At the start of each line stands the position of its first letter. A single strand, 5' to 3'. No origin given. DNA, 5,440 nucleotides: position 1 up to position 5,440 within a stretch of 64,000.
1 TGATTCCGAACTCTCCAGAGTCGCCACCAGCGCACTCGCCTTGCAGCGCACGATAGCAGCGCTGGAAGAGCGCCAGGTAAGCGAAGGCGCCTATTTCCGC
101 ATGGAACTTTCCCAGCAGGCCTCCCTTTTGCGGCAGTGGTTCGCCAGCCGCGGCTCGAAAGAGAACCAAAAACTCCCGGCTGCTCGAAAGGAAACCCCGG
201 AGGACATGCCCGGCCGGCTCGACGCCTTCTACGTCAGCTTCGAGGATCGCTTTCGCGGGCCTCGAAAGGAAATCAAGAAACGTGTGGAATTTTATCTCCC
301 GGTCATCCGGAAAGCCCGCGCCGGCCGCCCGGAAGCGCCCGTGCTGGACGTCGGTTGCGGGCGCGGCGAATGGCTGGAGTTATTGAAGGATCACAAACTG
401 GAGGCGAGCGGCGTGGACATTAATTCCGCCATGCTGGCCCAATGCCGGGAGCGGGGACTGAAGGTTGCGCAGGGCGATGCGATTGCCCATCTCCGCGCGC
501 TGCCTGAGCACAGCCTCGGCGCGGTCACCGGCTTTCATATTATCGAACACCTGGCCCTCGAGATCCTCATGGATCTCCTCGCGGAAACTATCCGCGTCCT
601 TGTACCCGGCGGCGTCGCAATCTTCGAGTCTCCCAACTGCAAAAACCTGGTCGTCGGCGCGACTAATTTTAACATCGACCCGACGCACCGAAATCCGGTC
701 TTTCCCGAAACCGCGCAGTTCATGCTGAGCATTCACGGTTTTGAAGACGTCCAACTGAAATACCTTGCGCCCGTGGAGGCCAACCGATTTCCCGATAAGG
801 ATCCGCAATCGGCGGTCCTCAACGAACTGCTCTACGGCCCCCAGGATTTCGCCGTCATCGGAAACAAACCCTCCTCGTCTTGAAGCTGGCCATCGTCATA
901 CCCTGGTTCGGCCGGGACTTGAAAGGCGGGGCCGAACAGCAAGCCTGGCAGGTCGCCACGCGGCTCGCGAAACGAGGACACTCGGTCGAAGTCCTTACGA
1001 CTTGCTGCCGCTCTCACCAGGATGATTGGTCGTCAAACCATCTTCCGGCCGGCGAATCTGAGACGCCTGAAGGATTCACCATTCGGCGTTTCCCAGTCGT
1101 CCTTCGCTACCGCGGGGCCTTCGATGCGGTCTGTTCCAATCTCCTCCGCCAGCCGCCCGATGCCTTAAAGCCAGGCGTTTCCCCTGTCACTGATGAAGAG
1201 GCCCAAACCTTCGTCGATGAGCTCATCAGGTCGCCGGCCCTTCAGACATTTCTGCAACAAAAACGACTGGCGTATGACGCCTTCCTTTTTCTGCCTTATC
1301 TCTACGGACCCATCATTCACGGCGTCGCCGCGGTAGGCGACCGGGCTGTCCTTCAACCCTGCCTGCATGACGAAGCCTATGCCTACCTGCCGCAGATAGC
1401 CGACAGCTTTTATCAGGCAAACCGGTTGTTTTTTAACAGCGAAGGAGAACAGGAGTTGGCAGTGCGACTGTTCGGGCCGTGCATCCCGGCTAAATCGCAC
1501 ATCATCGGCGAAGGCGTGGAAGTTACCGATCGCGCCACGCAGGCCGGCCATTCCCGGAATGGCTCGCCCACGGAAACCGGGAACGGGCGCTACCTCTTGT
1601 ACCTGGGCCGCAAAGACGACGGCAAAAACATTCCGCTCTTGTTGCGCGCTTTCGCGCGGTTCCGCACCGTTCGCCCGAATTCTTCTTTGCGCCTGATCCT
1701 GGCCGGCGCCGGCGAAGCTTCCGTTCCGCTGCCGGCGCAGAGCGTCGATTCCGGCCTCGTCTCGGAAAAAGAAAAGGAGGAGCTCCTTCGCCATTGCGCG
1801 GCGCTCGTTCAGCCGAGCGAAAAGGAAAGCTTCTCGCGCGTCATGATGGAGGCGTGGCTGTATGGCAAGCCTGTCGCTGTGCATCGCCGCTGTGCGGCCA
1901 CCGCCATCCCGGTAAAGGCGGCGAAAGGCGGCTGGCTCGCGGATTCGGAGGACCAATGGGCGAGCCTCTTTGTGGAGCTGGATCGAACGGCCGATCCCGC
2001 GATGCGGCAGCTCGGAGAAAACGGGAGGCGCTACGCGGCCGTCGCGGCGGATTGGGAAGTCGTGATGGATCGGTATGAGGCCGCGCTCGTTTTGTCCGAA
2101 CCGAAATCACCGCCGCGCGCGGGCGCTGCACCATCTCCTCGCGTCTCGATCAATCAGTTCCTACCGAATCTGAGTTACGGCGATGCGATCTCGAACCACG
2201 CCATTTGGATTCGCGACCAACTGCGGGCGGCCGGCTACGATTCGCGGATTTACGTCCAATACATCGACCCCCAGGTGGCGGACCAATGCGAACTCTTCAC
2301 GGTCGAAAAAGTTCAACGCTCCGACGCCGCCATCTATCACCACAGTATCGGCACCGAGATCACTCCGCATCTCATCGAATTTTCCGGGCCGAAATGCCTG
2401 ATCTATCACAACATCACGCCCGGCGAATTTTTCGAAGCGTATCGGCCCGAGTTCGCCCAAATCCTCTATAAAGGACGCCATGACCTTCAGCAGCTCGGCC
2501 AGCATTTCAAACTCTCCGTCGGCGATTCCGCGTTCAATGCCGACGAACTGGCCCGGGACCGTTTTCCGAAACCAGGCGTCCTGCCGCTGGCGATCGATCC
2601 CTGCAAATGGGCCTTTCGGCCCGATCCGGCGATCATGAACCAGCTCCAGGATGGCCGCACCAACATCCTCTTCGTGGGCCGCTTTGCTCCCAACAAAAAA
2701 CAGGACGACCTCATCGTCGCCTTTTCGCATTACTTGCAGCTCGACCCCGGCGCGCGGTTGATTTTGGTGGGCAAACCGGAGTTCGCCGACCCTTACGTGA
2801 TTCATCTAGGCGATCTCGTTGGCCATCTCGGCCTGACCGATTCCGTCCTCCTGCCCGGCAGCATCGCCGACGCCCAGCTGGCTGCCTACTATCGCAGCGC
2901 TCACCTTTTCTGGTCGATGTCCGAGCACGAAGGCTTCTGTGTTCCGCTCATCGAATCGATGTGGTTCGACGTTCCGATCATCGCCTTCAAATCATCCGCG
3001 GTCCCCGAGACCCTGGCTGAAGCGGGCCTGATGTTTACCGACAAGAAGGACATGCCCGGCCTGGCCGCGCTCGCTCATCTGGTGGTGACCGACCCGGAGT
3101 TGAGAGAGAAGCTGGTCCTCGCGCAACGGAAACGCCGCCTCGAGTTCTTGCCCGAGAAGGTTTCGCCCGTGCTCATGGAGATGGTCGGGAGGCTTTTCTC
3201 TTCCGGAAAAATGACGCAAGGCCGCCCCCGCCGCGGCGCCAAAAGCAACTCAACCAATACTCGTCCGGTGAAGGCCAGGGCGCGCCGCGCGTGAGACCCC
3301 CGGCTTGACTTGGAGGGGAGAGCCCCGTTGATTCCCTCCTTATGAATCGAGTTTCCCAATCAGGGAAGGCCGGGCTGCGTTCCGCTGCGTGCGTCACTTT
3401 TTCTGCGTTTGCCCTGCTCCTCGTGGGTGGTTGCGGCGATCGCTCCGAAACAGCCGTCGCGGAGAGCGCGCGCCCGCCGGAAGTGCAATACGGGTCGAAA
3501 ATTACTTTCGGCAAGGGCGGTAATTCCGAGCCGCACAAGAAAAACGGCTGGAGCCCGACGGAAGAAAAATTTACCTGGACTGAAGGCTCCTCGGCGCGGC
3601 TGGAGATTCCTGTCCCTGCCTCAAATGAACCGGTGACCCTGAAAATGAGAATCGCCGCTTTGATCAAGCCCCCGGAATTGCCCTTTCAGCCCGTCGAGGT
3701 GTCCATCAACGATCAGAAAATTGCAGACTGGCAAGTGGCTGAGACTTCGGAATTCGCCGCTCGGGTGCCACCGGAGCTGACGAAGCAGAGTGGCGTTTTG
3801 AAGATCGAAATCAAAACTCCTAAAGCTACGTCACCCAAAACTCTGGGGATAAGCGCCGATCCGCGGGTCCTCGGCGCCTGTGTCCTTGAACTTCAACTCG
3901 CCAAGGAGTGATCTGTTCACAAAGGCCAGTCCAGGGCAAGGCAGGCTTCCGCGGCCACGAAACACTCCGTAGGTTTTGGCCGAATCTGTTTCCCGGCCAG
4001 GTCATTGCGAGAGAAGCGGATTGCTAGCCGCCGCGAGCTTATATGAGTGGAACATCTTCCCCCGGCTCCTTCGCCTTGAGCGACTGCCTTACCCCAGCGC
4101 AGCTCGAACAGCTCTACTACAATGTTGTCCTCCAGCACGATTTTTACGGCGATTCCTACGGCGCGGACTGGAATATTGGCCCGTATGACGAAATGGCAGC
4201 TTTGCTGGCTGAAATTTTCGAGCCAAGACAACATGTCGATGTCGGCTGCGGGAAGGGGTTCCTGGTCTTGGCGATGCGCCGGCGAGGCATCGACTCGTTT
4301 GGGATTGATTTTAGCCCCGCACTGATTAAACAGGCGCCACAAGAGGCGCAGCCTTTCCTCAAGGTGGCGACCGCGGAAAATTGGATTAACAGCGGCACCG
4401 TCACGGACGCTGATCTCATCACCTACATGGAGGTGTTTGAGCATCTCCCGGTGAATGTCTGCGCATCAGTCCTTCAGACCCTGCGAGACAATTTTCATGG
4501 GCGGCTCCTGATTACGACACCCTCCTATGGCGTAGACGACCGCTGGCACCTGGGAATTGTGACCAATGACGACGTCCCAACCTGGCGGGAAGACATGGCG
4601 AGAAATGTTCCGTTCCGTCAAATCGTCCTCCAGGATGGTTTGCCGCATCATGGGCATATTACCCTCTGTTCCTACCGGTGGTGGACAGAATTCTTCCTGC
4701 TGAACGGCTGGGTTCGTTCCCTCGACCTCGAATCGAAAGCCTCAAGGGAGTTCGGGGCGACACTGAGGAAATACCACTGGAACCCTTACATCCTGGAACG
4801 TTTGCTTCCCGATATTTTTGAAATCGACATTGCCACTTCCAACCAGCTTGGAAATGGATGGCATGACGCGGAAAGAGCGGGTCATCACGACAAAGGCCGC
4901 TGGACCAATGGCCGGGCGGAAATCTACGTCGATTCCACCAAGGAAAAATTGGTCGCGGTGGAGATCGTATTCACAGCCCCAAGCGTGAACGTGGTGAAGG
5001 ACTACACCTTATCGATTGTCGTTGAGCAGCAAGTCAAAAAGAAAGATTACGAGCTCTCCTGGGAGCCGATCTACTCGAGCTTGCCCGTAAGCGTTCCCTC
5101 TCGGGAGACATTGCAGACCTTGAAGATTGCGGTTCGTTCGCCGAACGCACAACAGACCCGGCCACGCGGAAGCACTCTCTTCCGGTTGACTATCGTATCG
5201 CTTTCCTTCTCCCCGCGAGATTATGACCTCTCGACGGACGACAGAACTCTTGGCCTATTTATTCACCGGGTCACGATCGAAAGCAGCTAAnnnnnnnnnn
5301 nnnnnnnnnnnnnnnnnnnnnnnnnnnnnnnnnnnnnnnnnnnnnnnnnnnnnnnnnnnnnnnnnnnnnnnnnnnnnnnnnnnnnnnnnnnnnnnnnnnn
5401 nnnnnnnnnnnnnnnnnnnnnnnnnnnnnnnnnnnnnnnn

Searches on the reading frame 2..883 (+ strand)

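Call 13: search_protein_families(library=pfam, proteins=[window:2-883:+], max_evalue=0.001)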
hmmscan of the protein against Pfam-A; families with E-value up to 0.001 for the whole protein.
window:2-883:+ (293 aa): 7 families
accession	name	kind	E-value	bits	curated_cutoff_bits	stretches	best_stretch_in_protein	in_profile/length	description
PF13649.12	Methyltransf_25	-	9.8e-14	52.3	27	1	114-204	1-97/97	Methyltransferase domain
PF08241.18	Methyltransf_11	-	6.4e-13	49.6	21.2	1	115-208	1-95/95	Methyltransferase domain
PF07021.18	MetW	-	3.8e-11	43.4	21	1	110-175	13-79/193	Methionine biosynthesis protein MetW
PF13489.12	Methyltransf_23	-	8.3e-10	39.1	27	1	104-212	15-120/164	Methyltransferase domain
PF08242.18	Methyltransf_12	-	2.3e-08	35.1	30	1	115-205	1-97/98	Methyltransferase domain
PF13847.12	Methyltransf_31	-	1.7e-05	24.9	27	1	112-212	5-113/145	Methyltransferase domain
PF13679.12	Methyltransf_32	-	0.00074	19.9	27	0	89-156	4-77/143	Methyltransferase domain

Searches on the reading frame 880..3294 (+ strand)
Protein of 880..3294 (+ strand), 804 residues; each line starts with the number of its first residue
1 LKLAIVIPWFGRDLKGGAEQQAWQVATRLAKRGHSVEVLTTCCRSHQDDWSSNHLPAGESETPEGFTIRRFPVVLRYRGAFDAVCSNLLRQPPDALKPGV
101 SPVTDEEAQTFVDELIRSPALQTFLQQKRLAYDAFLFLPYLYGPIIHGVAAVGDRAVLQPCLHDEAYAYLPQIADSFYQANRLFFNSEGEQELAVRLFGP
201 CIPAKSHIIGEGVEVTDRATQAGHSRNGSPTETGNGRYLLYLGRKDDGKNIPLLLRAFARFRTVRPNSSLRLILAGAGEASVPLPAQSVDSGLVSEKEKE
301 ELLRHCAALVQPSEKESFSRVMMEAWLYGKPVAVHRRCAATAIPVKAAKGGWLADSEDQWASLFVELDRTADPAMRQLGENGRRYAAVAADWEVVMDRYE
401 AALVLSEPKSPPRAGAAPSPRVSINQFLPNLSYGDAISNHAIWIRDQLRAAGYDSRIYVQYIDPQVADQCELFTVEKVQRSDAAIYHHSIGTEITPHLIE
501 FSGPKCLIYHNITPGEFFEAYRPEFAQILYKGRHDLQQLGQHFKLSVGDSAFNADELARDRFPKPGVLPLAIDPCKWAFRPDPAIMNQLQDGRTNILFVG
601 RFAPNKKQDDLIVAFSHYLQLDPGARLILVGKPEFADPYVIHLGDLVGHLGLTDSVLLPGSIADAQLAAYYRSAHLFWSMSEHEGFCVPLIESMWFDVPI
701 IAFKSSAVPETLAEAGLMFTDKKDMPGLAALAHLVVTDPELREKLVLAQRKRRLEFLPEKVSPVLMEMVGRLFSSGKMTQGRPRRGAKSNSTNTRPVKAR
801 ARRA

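Call 12: search_protein_families(library=pfam, proteins=[window:880-3294:+], max_evalue=0.001)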
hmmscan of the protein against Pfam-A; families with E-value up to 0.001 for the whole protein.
window:880-3294:+ (804 aa): 4 families
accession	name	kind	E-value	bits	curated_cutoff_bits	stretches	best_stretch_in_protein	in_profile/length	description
PF00534.26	Glycos_transf_1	-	9.5e-37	126.6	26.4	2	589-751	11-171/172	Glycosyl transferases group 1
PF13692.12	Glyco_trans_1_4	-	2.1e-31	109.5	27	2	594-727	2-131/142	Glycosyl transferases group 1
PF20706.3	GT4-conflict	-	5.1e-09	36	26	0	583-715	192-323/385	Family 4 Glycosyltransferase in conflict systems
PF13439.12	Glyco_transf_4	-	3.5e-05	24.3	28.5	0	16-63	2-38/170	Glycosyltransferase Family 4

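Call 71: search_protein_families(library=ncbifam, proteins=[window:880-3294:+], max_evalue=0.001)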
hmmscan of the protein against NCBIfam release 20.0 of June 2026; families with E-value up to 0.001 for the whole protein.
window:880-3294:+ (804 aa): 24 families
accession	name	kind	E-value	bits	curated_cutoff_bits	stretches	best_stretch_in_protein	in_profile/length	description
NF041876.1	EPS_EpsE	equivalog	3.5e-19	69.3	400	1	558-752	181-375/389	exopolysaccharide biosynthesis GT4 family glycosyltransferase EpsE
TIGR03449.1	mycothiol_MshA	equivalog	7.7e-19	67.9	462.5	2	594-747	221-378/406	D-inositol-3-phosphate glycosyltransferase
TIGR04047.1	MSMEG_0565_glyc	hypoth_equivalog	1.7e-18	66.9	259.85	2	594-735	194-339/373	MSMEG_0565 family glycosyltransferase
NF038295.1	EPS_HpsP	equivalog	4.3e-18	65.5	550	2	179-396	154-377/388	hormogonium polysaccharide biosynthesis glycosyltransferase HpsP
TIGR04157.1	glyco_rSAM_CFB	subfamily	1.3e-17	64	400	2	591-712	225-339/406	TIGR04157 family glycosyltransferase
NF053787.1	GlcN_PG_synth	equivalog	3.4e-15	55.8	480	2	237-398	198-351/361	N-acetylglucosaminyl phosphatidylglycerol synthase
TIGR03088.1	stp2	hypoth_equivalog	1.3e-14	54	409.05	2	203-401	159-368/374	TIGR03088 family PEP-CTERM/XrtA system glycosyltransferase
TIGR03999.1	thiol_BshA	equivalog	2.4e-14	53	273.7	1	590-753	196-353/375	N-acetyl-alpha-D-glucosaminyl L-malate synthase BshA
NF038229.1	Glyco4_Geo_Pelo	equivalog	2.2e-12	46.7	400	1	587-769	155-333/338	GPMC system family 4 glycosyltransferase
NF050063.1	ProtGlycPglJ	equivalog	9.9e-11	41.4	500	1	589-767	190-361/363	N-acetylgalactosamine-N,N'-diacetylbacillosaminyl-diphospho-undecaprenol 4-alpha-N-acetylgalactosaminyltransferase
NF050056.1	ProtGlycPglH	equivalog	1.3e-10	40.9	600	1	588-770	174-351/354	GalNAc-alpha-(1->4)-GalNAc-alpha-(1->3)-diNAcBac-PP-undecaprenol alpha-1,4-N-acetyl-D-galactosaminyltransferase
NF012028.0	PRK15484.1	subfamily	5.2e-10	39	618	0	590-718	190-322/380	lipopolysaccharide N-acetylglucosaminyltransferase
TIGR02149.1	glgA_Coryne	subfamily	1e-08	34.8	302.4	0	590-755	201-372/391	glycogen synthase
NF041010.1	glycosy_Agl16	equivalog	1.2e-08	34.2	575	0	229-385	172-331/352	glycosylation protein Agl16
NF046085.1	XrtY_assoc_Gly1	equivalog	1.2e-06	27.7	400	1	204-359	182-337/387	XrtY-associated glycosyltransferase XYAG1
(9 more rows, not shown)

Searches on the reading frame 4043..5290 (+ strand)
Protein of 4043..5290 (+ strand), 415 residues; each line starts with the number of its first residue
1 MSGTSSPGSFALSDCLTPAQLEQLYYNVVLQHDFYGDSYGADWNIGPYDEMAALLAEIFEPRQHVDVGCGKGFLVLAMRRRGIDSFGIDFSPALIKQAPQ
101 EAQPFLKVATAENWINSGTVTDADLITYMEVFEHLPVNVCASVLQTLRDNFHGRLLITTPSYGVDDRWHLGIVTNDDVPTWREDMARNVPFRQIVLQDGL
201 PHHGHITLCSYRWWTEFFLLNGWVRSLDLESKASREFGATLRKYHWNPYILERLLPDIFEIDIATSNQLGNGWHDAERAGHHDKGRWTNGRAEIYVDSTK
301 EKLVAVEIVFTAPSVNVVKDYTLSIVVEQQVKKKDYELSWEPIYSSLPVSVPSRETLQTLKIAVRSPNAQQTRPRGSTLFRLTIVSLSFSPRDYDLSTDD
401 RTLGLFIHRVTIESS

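Call 12: search_protein_families(library=pfam, proteins=[window:4043-5290:+], max_evalue=0.001)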
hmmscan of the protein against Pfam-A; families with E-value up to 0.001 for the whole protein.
window:4043-5290:+ (415 aa): 5 families
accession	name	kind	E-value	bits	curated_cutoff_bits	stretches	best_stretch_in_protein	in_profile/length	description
PF13489.12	Methyltransf_23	-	1.4e-11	44.9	27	1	51-177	13-124/164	Methyltransferase domain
PF13649.12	Methyltransf_25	-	7.4e-08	33.4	27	1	65-148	2-90/97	Methyltransferase domain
PF08241.18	Methyltransf_11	-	1.3e-07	32.6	21.2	1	65-138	1-78/95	Methyltransferase domain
PF08242.18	Methyltransf_12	-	2e-07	32.1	30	1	65-148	1-89/98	Methyltransferase domain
PF13847.12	Methyltransf_31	-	1e-06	28.9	27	1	65-161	8-113/145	Methyltransferase domain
